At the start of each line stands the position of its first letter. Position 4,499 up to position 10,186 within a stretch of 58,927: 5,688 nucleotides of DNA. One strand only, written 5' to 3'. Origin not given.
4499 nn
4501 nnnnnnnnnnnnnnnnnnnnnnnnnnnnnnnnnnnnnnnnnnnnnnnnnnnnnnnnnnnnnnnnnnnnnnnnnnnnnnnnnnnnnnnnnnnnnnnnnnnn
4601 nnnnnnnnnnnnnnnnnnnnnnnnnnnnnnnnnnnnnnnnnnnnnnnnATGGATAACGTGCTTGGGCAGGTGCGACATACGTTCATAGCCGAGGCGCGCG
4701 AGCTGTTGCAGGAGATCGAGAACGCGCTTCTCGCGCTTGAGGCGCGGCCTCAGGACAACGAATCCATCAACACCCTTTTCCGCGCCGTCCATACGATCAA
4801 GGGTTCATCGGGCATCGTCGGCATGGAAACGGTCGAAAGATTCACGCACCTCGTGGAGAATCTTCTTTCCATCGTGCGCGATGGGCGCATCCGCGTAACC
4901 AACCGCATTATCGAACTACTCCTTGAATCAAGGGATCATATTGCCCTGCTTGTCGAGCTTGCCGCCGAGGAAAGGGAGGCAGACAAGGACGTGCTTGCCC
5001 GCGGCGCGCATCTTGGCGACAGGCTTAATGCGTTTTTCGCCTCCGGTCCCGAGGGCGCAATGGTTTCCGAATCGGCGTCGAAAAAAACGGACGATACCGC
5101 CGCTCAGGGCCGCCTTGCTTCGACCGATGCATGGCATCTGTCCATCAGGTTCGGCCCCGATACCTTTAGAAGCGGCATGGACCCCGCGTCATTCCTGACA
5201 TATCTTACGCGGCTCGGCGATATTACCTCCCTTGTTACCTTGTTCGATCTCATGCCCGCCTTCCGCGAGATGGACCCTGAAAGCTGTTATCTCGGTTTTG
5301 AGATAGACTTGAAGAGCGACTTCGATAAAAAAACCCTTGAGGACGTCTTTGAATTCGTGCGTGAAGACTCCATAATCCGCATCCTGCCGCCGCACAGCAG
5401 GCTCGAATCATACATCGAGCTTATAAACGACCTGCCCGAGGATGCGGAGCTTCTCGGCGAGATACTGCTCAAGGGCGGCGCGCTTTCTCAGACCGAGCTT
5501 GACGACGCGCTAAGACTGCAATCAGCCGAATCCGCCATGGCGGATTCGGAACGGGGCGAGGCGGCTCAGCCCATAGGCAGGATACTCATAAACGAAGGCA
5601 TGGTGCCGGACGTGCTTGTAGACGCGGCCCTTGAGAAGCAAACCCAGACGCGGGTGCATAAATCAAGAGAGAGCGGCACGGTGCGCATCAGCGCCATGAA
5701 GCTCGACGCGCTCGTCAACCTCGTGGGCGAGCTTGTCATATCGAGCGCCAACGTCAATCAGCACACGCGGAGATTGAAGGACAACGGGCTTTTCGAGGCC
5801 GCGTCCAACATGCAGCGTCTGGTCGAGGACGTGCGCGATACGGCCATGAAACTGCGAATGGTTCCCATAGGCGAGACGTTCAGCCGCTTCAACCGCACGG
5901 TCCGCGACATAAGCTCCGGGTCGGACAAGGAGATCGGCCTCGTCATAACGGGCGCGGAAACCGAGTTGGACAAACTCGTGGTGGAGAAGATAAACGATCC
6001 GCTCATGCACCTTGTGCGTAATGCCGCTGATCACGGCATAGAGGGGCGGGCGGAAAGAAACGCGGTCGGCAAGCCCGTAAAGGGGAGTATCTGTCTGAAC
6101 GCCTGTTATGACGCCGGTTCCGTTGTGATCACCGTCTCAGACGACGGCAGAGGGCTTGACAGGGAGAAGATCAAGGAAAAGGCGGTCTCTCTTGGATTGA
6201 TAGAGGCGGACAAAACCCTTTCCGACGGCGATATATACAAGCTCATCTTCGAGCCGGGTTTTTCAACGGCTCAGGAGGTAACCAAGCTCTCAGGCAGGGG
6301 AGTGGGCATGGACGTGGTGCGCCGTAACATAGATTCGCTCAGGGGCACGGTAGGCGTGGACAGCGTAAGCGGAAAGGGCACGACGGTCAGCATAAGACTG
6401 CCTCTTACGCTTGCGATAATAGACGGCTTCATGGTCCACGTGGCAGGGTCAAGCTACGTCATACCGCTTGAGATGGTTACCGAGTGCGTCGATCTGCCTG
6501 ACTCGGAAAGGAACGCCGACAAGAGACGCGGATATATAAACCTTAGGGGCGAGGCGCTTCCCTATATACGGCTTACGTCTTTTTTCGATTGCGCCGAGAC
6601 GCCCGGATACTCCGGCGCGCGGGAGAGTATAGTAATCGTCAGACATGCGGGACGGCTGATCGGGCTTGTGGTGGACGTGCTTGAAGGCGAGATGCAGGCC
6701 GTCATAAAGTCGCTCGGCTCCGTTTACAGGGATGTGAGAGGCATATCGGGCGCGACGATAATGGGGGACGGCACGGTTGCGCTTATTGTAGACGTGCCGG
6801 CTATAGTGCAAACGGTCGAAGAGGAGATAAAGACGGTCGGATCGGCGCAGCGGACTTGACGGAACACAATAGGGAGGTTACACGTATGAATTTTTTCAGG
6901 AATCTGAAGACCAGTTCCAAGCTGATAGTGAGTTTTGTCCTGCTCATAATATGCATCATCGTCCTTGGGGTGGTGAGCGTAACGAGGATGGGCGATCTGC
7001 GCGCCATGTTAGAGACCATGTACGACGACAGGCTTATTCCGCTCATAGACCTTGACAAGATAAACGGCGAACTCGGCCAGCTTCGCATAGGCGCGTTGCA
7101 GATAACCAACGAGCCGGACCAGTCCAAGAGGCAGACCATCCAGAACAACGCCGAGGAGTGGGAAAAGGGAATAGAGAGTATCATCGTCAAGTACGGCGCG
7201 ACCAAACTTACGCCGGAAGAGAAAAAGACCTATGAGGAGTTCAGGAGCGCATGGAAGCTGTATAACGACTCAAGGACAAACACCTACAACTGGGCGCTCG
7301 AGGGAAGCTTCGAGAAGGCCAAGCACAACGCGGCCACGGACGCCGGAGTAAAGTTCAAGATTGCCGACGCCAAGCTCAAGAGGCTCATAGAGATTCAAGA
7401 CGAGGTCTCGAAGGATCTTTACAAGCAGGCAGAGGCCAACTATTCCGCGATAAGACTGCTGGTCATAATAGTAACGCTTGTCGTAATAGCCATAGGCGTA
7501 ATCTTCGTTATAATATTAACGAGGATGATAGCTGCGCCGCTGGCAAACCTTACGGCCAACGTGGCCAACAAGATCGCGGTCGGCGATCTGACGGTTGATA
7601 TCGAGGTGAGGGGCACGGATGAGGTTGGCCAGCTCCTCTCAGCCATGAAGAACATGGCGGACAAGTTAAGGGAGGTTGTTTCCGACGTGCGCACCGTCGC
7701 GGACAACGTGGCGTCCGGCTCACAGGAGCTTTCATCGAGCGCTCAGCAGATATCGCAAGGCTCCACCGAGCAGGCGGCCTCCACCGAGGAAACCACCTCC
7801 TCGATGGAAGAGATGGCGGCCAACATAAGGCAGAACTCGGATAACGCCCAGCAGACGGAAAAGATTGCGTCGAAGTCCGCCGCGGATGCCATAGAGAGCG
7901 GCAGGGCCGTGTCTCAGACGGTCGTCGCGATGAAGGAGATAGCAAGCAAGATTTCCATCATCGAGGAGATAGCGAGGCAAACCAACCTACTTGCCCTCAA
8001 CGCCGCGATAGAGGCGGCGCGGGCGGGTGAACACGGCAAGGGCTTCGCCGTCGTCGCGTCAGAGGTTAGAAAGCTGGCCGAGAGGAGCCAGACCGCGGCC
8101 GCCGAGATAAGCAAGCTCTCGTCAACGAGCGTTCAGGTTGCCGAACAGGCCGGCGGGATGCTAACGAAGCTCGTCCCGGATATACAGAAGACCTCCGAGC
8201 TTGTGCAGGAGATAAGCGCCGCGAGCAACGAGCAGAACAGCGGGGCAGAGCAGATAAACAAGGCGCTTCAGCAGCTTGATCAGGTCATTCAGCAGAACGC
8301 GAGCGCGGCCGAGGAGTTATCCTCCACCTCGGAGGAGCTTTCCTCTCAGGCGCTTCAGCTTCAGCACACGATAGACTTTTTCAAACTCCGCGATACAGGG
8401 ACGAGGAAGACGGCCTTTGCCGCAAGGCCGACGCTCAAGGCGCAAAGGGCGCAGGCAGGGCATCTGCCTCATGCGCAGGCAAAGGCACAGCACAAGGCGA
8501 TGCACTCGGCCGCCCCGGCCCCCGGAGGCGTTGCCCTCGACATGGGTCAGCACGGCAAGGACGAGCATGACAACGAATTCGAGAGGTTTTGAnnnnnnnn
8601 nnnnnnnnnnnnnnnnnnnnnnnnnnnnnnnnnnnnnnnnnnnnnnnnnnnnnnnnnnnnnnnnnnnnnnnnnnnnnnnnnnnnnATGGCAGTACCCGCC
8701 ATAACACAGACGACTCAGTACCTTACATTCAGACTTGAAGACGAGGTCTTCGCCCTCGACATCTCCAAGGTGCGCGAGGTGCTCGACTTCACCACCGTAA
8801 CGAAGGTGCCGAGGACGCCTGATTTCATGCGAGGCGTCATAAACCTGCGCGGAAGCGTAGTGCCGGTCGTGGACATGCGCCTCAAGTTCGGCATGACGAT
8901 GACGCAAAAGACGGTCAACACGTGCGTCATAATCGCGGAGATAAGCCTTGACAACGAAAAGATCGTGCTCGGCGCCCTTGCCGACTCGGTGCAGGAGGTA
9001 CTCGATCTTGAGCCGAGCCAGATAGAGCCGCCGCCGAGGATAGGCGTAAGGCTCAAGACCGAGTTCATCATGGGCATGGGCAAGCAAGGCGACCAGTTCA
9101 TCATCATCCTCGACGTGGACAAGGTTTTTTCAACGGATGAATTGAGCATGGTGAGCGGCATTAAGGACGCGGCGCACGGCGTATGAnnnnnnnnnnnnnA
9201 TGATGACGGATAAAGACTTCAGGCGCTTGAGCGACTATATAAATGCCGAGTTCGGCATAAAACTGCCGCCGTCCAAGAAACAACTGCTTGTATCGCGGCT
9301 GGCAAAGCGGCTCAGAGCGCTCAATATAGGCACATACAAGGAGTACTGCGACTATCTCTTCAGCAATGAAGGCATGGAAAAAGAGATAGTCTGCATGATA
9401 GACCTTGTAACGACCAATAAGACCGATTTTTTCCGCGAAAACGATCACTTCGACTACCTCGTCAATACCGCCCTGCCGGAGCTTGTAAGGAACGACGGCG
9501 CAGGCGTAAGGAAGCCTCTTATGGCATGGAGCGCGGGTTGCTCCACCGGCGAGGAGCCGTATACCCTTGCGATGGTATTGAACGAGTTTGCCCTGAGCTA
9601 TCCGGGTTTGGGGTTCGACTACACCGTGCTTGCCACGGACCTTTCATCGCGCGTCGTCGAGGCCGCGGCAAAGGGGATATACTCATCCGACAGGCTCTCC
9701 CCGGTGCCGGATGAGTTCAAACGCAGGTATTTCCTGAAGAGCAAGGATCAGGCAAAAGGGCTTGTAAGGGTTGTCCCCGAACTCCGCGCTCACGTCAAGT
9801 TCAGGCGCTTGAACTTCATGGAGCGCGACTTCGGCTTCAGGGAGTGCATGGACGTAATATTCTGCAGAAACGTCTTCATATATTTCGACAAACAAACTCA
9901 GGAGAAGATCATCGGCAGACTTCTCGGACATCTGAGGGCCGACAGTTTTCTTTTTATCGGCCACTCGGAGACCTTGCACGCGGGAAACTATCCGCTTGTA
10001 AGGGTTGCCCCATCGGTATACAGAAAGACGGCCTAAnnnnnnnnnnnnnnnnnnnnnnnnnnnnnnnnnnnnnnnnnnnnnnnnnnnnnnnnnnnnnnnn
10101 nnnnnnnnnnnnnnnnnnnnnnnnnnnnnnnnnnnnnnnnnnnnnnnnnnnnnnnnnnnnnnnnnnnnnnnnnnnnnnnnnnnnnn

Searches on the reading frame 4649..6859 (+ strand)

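Call 4: search_protein_families(library=pfam, proteins=[window:4649-6859:+], max_evalue=0.01)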
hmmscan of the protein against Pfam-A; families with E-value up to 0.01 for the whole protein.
window:4649-6859:+ (736 aa): 4 families
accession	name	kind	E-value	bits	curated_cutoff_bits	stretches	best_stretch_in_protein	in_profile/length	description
PF01584.24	CheW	-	1.3e-27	96.5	23.5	1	593-722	2-136/138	CheW-like domain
PF02518.31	HATPase_c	-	1e-17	65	26.4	1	450-587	4-110/111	Histidine kinase-, DNA gyrase B-, and HSP90-like ATPase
PF01627.28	Hpt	-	1.4e-17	64.1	24.6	1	8-93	2-76/84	Hpt domain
PF02895.20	H-kinase_dim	-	2e-12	47.8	23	1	344-402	3-68/68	Signal transducing histidine kinase, homodimeric domain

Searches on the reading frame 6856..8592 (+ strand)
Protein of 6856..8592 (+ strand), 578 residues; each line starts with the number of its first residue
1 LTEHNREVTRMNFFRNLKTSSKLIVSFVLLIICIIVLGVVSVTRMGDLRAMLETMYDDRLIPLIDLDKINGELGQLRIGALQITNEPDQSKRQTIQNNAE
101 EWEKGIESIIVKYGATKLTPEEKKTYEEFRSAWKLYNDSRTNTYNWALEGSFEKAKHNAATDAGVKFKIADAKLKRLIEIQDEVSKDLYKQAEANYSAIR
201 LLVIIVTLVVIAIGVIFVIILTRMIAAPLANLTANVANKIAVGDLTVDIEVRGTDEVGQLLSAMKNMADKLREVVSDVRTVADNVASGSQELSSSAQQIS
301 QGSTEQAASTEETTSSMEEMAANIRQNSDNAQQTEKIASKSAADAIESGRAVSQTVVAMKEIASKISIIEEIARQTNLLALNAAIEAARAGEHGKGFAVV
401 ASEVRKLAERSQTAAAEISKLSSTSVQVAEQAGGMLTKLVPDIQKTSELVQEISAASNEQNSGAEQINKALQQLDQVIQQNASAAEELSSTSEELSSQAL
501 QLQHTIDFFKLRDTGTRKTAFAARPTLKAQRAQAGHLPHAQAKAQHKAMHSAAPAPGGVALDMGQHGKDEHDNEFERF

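Call 4: search_protein_families(library=pfam, proteins=[window:6856-8592:+], max_evalue=0.01)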
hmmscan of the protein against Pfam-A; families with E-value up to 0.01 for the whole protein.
window:6856-8592:+ (578 aa): 5 families
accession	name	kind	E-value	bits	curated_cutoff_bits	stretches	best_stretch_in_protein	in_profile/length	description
PF12729.13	4HB_MCP_1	-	4.3e-45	153.9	27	1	16-196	1-181/181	Four helix bundle sensory module for signal transduction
PF00015.26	MCPsignal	-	5.5e-36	124.4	34.6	1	331-477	4-171/172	Methyl-accepting chemotaxis protein (MCP) signalling domain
PF00672.30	HAMP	-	6e-12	46.1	25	1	221-273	2-53/53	HAMP domain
PF02203.21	TarH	-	1.5e-05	25.4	25.2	1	13-181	1-173/177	Tar ligand binding domain homologue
PF10193.14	Telomere_reg-2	-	0.004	18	23.6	1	461-508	14-61/112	Telomere length regulation protein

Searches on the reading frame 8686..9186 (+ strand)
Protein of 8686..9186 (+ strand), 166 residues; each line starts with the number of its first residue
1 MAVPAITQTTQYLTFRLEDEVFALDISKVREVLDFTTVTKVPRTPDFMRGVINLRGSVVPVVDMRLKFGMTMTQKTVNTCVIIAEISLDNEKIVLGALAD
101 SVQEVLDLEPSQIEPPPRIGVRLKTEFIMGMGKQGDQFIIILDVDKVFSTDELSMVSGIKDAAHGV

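Call 4: search_protein_families(library=pfam, proteins=[window:8686-9186:+], max_evalue=0.01)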
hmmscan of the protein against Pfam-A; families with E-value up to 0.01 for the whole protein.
window:8686-9186:+ (166 aa): 1 family
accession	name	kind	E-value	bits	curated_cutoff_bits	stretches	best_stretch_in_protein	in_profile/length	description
PF01584.24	CheW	-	8e-38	129.6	23.5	1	11-150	1-136/138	CheW-like domain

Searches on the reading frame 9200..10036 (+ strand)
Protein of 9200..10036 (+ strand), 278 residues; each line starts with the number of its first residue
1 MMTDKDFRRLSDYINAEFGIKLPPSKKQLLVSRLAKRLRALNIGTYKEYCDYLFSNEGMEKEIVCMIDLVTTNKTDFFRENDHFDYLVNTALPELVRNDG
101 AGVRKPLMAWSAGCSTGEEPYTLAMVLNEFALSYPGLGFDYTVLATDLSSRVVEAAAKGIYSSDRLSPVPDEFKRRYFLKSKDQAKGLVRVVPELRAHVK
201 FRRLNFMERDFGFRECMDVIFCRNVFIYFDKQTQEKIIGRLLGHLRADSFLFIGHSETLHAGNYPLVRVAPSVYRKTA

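Call 4: search_protein_families(library=pfam, proteins=[window:9200-10036:+], max_evalue=0.01)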
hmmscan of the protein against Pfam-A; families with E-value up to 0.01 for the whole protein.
window:9200-10036:+ (278 aa): 2 families
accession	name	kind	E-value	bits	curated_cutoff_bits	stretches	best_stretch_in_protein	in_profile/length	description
PF01739.24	CheR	-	1.7e-56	191.2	27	1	73-260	1-180/195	CheR methyltransferase, SAM binding domain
PF03705.20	CheR_N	-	1.1e-16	60.6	27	1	5-56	1-52/53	CheR methyltransferase, all-alpha domain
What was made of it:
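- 9200..10036 (+): cheR, upstream neighbour. call 4.
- Checked: The flanking genes are cheR (9200-10036) and cheD (10998-11480) (call 4).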
